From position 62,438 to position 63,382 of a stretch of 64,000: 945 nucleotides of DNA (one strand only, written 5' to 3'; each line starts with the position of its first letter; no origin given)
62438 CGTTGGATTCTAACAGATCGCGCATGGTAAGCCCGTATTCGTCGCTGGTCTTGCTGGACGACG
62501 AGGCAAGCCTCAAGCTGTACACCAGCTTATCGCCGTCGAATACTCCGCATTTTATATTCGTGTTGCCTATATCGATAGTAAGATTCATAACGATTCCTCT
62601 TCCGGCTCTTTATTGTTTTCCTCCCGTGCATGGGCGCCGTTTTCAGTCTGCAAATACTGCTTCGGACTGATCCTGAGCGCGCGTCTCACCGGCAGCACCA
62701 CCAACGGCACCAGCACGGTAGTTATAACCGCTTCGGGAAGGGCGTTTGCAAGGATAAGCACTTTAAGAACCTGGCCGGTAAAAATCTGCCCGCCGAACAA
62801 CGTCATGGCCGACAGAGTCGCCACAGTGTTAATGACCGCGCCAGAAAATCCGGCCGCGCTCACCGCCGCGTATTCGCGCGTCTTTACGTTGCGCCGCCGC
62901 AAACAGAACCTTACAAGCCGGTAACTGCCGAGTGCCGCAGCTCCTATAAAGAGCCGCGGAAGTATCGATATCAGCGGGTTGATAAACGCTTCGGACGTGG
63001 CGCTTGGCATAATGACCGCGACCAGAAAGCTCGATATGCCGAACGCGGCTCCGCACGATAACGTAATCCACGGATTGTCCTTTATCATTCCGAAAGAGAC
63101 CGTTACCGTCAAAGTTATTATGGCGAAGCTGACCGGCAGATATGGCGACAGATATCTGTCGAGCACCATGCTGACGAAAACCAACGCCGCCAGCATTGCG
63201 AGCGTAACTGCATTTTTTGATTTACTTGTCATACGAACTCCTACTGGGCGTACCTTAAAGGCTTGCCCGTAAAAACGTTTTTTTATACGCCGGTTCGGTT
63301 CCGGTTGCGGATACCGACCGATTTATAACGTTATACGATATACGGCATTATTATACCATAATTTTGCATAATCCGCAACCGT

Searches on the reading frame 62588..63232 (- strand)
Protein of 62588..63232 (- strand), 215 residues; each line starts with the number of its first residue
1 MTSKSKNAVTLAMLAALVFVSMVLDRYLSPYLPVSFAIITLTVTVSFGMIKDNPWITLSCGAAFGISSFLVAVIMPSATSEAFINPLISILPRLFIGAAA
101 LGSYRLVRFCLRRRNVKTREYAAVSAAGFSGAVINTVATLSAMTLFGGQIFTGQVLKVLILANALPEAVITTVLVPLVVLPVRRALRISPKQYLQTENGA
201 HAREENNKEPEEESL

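Call 53: search_protein_families(library=pfam, proteins=[window:62588-63232:-], max_evalue=0.00001)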
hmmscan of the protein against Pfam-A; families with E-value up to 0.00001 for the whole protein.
window:62588-63232:- (215 aa): 1 family
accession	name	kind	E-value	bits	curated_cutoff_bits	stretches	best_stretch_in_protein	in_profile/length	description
PF12822.12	ECF_trnsprt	-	7e-09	36.4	30.7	1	8-179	3-169/169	ECF transporter, substrate-specific component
